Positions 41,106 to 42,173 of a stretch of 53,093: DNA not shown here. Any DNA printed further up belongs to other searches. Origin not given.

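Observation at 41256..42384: Uncharacterised two-gene module: HipA-like kinase overlapping a DUF3037 gene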

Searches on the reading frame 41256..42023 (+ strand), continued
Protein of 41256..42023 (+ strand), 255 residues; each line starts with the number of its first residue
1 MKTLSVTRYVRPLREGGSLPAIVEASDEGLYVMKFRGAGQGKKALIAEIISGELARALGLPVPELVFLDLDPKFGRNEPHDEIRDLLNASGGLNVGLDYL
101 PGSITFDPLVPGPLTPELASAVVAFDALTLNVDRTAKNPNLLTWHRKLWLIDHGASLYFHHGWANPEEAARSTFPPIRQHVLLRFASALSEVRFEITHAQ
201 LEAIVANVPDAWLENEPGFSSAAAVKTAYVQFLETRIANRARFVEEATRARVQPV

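Call 89: search_protein_families(library=padloc, proteins=[L081:3965-4711:+, L081:4711-5535:+, L086:3965-4705:+, L086:4705-5514:+, L087:4995-5774:+, L087:5755-6135:+], max_evalue=0.001)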
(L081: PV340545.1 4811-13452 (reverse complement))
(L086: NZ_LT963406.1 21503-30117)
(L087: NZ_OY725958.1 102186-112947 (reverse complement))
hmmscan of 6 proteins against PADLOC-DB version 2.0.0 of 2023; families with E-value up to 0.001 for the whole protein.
L081:3965-4711:+ (249 aa): 1 family
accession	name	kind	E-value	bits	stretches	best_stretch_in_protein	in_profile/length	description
PDLC04766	PDC-M66A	-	6e-15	53.2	1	12-170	11-174/270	-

L081:4711-5535:+ (275 aa): 1 family
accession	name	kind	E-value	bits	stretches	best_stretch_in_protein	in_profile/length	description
PDLC04767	PDC-M66B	-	3.8e-16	57.4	1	7-271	6-271/281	-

L086:3965-4705:+ (247 aa): 1 family
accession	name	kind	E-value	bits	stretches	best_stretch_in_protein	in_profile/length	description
PDLC04766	PDC-M66A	-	4.6e-11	40.4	1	7-164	13-177/270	-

L086:4705-5514:+ (270 aa): 1 family
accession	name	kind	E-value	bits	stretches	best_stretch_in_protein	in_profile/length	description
PDLC04767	PDC-M66B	-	2.8e-18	64.4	1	6-229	5-236/281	-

L087:4995-5774:+ (260 aa): 1 family
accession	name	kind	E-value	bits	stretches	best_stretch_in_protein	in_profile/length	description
PDLC04766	PDC-M66A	-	3.9e-24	83.3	1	18-251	25-264/270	-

L087:5755-6135:+ (127 aa): 1 family
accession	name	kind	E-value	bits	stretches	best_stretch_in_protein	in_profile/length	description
PDLC04767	PDC-M66B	-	4.3e-13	47.4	1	6-126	3-128/281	-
